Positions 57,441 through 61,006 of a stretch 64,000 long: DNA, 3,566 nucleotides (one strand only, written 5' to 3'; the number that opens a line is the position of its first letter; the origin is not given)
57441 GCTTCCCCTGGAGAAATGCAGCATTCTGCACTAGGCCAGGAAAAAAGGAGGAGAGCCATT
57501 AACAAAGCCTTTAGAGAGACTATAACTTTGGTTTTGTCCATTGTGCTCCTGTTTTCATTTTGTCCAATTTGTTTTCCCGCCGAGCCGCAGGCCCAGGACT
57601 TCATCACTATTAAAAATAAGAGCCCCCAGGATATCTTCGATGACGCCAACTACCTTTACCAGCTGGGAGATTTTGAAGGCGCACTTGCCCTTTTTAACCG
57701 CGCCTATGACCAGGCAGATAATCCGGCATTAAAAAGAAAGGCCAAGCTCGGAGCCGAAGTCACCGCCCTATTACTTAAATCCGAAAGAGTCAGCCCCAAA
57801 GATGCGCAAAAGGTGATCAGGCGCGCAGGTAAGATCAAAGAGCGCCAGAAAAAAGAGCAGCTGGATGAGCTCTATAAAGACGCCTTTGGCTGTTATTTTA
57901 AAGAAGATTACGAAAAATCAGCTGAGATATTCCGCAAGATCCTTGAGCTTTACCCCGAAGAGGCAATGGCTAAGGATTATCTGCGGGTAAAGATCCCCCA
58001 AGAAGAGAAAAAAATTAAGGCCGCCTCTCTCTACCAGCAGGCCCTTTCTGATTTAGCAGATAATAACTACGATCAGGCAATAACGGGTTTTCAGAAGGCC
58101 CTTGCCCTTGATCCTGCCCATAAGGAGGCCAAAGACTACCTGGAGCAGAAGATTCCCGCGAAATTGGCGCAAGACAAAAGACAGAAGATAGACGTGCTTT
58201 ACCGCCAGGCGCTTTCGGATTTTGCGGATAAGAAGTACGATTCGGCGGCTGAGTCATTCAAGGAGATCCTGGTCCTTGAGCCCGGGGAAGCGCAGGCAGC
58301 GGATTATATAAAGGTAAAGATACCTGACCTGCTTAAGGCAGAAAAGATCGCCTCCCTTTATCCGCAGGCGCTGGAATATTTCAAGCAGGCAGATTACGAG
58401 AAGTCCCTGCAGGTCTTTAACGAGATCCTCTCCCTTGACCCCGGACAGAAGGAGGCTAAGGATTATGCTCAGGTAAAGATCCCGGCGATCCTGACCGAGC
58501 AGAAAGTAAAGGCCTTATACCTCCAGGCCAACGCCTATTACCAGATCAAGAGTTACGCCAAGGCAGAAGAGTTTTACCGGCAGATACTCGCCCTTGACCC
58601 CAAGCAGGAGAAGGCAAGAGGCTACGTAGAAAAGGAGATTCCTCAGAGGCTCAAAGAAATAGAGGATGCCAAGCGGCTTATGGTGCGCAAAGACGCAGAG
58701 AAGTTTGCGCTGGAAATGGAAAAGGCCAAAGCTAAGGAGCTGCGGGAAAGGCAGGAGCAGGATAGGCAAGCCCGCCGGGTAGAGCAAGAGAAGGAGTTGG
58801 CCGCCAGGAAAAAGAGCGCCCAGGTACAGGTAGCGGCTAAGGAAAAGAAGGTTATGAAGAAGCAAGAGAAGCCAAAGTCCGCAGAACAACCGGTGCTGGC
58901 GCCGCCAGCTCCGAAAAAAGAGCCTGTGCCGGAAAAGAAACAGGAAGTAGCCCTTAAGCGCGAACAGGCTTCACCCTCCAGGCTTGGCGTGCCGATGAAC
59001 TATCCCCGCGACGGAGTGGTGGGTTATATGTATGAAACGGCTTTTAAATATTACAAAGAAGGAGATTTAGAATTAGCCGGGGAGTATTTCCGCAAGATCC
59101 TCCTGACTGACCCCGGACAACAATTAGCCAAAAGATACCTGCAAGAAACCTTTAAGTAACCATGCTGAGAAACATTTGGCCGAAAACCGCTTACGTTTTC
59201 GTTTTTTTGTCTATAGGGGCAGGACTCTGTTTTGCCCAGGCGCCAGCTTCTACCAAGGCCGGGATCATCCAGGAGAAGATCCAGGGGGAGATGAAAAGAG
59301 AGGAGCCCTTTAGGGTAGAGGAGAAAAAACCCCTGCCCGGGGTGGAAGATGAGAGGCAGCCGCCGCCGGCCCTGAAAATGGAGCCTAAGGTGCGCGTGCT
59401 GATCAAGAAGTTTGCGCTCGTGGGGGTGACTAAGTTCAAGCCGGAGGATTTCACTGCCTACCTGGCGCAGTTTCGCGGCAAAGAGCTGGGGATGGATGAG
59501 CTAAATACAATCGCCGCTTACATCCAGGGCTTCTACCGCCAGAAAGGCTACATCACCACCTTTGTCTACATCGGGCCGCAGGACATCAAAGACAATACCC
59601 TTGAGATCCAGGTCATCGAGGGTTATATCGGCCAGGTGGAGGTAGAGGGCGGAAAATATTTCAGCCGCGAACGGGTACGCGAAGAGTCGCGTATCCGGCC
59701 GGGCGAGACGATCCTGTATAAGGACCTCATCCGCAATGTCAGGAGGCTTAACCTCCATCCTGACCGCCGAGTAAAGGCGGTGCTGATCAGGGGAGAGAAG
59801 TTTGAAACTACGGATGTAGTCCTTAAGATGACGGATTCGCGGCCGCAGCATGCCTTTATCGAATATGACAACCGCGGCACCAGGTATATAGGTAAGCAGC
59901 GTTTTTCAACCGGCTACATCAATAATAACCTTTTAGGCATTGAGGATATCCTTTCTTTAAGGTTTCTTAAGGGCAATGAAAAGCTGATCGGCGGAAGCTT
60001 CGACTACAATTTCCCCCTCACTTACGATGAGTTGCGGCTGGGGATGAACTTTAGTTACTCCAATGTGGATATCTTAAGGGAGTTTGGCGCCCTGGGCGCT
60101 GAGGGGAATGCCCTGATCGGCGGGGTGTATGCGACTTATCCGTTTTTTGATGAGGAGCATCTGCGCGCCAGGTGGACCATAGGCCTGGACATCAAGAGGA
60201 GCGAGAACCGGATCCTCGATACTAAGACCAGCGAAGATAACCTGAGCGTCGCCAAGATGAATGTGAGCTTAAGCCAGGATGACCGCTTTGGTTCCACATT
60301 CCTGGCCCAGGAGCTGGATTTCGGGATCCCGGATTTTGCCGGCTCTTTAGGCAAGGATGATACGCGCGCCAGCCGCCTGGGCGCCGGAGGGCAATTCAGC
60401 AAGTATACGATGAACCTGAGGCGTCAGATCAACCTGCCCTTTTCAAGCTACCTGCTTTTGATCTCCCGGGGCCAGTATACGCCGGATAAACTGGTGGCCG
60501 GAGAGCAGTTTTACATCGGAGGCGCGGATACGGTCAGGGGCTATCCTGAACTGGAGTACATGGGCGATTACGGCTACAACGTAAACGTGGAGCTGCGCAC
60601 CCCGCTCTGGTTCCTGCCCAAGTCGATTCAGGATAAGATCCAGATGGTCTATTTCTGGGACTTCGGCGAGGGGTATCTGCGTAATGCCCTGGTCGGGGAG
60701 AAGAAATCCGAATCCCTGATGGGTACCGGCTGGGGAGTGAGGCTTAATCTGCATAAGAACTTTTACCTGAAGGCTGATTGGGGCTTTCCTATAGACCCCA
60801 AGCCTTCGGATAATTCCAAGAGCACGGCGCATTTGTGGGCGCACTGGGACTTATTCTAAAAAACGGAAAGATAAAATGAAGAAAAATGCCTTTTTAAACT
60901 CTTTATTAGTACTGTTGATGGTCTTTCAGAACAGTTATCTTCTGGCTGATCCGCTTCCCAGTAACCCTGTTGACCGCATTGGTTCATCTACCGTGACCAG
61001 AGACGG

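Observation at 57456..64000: Three-gene two-partner secretion locus: TPR-repeat periplasmic protein, TpsB transporter, giant repeat-rich TpsA exoprotein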

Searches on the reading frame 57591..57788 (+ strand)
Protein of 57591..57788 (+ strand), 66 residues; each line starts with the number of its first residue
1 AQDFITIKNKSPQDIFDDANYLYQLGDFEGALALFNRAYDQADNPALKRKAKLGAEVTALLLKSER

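Call 66: search_protein_representatives(alignment_id=A3)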
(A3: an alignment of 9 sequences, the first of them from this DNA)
Query: 9 sequences, 66 profile positions. Proteins with E-value up to 0.001 (for the whole library): 317; up to 1e-10: 31; up to 1e-30: 3. The best 150 are listed.
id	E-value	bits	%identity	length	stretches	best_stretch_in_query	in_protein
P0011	1.2e-33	130.4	-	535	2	2-66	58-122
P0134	3.7e-33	128.9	-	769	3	2-66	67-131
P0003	3.0e-31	122.8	-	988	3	2-66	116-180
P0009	2.8e-30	119.7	-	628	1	2-66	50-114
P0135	3.0e-30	119.6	-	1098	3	2-66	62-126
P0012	4.3e-30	119.1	-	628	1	2-66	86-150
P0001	8.0e-28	111.8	-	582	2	2-66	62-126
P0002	6.7e-26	105.6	-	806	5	2-66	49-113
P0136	1.5e-25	104.6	-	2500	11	17-41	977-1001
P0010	3.0e-24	100.4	-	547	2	2-65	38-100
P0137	4.6e-24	99.8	-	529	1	2-66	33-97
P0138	2.1e-22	94.5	-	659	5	2-66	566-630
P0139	6.0e-22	93.0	-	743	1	2-66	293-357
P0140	2.5e-20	87.8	-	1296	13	19-53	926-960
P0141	3.2e-18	81.0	-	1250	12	5-40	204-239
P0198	1.1e-07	47.3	-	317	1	2-57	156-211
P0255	7.3e-06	41.5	-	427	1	2-64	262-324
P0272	1.6e-05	40.4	-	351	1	2-57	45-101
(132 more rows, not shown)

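Call 75: find_homologous_proteins(query=A7, max_evalue=0.0001)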
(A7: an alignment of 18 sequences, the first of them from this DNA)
Query A7 (18 sequences) (53 aa, profile of the alignment): 1 proteins with E <= 0.0001 among 52 candidates.
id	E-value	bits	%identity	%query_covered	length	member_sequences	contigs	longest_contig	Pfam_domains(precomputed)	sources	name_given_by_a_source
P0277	1.1e-8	52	-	-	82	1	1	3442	-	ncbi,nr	ncbi:MAG: hypothetical protein PHE11_06805, partial [Candidatus Omnitrophica bacterium]|nr:hypotheti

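Call 85: find_encoding_contigs(protein=P0139, flank=6000, max_places=2)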
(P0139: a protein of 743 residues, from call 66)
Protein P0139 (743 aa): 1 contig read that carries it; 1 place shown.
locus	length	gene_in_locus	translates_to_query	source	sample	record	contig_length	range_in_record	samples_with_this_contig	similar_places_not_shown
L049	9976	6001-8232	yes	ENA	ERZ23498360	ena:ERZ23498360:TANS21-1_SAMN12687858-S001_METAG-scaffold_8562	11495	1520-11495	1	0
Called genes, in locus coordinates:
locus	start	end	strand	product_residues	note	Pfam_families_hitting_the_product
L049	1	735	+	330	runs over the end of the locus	PF00670:AdoHcyase_NAD, PF02826:2-Hacid_dh_C (weak), PF03807:F420_oxidored (faint), PF07991:KARI_N, PF01450:KARI_C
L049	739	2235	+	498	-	PF00682:HMGL-like, PF22617:HCS_D2, PF08502:LeuA_dimer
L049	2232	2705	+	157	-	-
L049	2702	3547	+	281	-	PF08501:Shikimate_dh_N, PF18317:SDH_C (weak)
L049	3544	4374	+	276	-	PF06750:A24_N_bact, PF01478:Peptidase_A24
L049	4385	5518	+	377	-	PF01264:Chorismate_synt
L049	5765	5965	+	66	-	PF00376:MerR, PF13411:MerR_1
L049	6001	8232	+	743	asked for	PF12895:ANAPC3 (faint), PF13432:TPR_16 (faint), PF14863:Alkyl_sulf_dimr (faint), PF23558:TPR_P4H (faint), PF23914:TPR_CcmH_CycH (faint), PF24575:TPR_Slam (faint), PF07719:TPR_2 (faint), PF00515:TPR_1 (weak), +9 more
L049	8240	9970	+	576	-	PF07244:POTRA (faint), PF08479:POTRA_2, PF03865:ShlB, PF01103:Omp85 (weak)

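Call 86: find_encoding_contigs(protein=P0255, flank=6000, max_places=2)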
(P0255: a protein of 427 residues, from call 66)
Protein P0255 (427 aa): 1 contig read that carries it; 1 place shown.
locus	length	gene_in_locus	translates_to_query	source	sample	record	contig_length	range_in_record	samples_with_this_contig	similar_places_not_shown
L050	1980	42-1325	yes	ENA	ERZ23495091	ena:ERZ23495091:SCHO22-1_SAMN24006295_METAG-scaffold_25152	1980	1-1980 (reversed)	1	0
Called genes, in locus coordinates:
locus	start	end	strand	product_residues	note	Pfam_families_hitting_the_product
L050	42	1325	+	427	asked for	PF07719:TPR_2 (weak)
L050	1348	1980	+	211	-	?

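Call 87: find_encoding_contigs(protein=P0198, flank=6000, max_places=2)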
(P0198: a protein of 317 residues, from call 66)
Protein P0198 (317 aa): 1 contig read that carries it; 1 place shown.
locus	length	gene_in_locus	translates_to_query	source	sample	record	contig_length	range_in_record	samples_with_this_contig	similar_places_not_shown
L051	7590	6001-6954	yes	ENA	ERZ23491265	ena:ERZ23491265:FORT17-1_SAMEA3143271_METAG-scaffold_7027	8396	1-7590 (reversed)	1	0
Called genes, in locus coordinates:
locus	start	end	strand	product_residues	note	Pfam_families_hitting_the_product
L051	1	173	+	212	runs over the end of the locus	PF00730:HhH-GPD, PF00633:HHH (faint)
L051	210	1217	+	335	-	PF04055:Radical_SAM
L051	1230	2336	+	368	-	PF00923:TAL_FSA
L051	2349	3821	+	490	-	PF00342:PGI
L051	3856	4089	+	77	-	PF04023:FeoA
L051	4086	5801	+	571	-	PF01926:MMR_HSR1, PF02421:FeoB_N, PF07670:Gate, PF07664:FeoB_C, PF07670:Gate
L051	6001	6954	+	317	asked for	PF13428:TPR_14 (faint), PF00515:TPR_1 (weak), PF07719:TPR_2 (weak), PF13174:TPR_6 (weak), PF13181:TPR_8 (weak)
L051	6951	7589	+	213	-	?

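Call 88: find_encoding_contigs(protein=P0272, flank=6000, max_places=2)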
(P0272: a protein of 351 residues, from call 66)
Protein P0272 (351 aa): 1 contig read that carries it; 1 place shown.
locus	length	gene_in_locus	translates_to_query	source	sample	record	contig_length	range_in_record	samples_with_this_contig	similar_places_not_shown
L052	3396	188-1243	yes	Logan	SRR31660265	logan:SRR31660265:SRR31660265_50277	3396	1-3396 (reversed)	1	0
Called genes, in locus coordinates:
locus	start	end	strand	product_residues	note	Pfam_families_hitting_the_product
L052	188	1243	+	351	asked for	PF00515:TPR_1 (faint), PF07719:TPR_2 (faint), PF13181:TPR_8 (faint), PF13428:TPR_14 (faint), PF14559:TPR_19 (faint), PF23558:TPR_P4H (faint), PF13174:TPR_6 (faint)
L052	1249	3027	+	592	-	PF07244:POTRA (faint), PF08479:POTRA_2, PF03865:ShlB, PF01103:Omp85 (weak), PF03865:ShlB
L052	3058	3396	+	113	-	?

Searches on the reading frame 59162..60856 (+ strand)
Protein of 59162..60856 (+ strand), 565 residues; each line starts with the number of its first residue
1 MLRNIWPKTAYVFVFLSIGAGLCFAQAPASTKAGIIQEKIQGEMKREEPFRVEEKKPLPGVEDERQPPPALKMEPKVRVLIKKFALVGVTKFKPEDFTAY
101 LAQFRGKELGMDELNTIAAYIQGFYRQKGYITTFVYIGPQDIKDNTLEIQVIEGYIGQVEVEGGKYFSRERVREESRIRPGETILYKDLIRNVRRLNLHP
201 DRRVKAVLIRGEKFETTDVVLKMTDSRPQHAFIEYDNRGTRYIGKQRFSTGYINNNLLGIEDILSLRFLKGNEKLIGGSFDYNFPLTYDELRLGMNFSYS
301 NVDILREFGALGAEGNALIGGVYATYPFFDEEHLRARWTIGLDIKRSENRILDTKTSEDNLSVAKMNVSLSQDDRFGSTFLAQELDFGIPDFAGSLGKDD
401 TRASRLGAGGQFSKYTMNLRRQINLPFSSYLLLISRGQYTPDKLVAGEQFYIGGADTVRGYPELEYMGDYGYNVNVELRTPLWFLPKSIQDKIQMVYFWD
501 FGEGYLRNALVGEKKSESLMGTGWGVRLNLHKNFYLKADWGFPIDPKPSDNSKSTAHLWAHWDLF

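Call 8: search_protein_families(library=pfam, proteins=[window:59162-60856:+], max_evalue=0.01)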
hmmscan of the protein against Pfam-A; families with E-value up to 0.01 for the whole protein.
window:59162-60856:+ (565 aa): 4 families
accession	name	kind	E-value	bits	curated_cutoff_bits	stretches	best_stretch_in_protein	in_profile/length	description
PF03865.19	ShlB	-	1.2e-30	107.5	22.7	1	216-528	2-311/311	Haemolysin secretion/activation protein ShlB/FhaC/HecB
PF08479.16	POTRA_2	-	4.8e-21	74.8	24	1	81-154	3-76/76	POTRA domain, ShlB-type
PF01103.29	Omp85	-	1.9e-11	44.5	24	1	256-551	1-313/325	Omp85 superfamily domain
PF07244.20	POTRA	-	9.2e-08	33.1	21.3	1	81-154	3-79/79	Surface antigen variable number repeat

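Call 9: search_protein_families(library=ncbifam, proteins=[window:59162-60856:+], max_evalue=0.01)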
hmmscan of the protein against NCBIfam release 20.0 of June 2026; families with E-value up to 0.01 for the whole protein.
window:59162-60856:+ (565 aa): 3 families
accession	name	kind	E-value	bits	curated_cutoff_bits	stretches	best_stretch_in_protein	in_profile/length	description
TIGR03303.1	OM_YaeT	equivalog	9.4e-14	50.7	297.15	2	249-554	415-732/741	outer membrane protein assembly factor BamA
NF047779.1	Omp85_fam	subfamily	2.4e-08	33.9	200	1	451-542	318-408/423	Omp85 family outer membrane protein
NF058613.1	OMPAssmBamADein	equivalog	0.0017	16.4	1050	0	107-197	213-298/857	outer membrane protein assembly factor BamA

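Call 20: find_encoding_contigs(protein=window:59162-60856:+, flank=10000, max_places=3)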
Protein window:59162-60856:+ (565 aa): 7 contigs read that carry it; 1 place shown.
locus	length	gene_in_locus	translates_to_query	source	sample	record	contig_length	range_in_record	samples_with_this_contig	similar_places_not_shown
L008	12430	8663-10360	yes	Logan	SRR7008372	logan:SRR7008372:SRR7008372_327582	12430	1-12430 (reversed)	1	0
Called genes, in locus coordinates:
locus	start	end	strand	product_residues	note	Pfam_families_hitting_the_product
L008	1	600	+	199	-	?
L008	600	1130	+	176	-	PF13244:MbhD, PF20501:MbhE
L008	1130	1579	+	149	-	PF04039:MnhB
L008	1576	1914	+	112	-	PF00420:Oxidored_q2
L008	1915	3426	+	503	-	PF00662:Proton_antipo_N, PF10125:NADHdeh_related, PF00361:Proton_antipo_M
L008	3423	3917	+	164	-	PF01899:MNHE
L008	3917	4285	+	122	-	PF04066:MrpF_PhaF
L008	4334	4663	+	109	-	PF03334:PhaG_MnhG_YufB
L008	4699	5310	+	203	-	PF12838:Fer4_7 (weak), PF13187:Fer4_9 (weak), PF14697:Fer4_21 (weak), PF00037:Fer4 (weak), PF12838:Fer4_7 (weak)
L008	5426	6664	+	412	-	PF05977:MFS_3, PF07690:MFS_1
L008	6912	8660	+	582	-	PF13432:TPR_16 (faint), PF14863:Alkyl_sulf_dimr (faint), PF23558:TPR_P4H (faint), PF13174:TPR_6 (faint), PF13181:TPR_8 (faint), PF13424:TPR_12 (faint), PF00515:TPR_1 (weak), PF07719:TPR_2 (weak), +3 more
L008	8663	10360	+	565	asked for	PF07244:POTRA (faint), PF08479:POTRA_2, PF03865:ShlB, PF01103:Omp85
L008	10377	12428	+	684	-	?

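Call 41: find_related_loci(query=A2, collection=metagenome_contigs, flank=7000)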
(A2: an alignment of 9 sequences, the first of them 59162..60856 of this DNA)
Query A2 (565 aa) in metagenome_contigs; peptide patterns used: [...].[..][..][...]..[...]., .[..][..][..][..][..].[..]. (x = any residue, [..] = any of these).
133 stretches matched a pattern; 35 encode a relative of the query (tblastn E <= 1e-3); 35 distinct loci.
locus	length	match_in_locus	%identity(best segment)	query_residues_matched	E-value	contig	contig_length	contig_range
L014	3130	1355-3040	60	8-565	0e+0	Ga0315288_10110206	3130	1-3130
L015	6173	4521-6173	59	8-554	0e+0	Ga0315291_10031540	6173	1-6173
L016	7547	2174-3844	57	11-564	0e+0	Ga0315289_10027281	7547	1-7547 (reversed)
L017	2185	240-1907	58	13-564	0e+0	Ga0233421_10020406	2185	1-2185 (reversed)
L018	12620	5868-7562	56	3-565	0e+0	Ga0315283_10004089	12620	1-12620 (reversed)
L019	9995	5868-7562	56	3-565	0e+0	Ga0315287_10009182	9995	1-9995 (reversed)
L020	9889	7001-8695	56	3-565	0e+0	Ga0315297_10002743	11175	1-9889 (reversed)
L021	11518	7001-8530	40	70-558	3e-123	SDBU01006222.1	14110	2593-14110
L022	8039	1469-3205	39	5-544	2e-122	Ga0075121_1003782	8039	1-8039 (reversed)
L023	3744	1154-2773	40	47-558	7e-125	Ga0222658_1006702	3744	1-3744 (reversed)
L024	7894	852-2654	41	50-563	1e-117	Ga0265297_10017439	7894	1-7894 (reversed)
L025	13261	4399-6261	40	62-563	8e-115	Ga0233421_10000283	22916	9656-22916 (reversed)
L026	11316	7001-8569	39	68-563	2e-113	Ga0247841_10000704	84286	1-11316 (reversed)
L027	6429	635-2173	39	73-563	9e-112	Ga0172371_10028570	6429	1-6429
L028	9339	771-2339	39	68-563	1e-110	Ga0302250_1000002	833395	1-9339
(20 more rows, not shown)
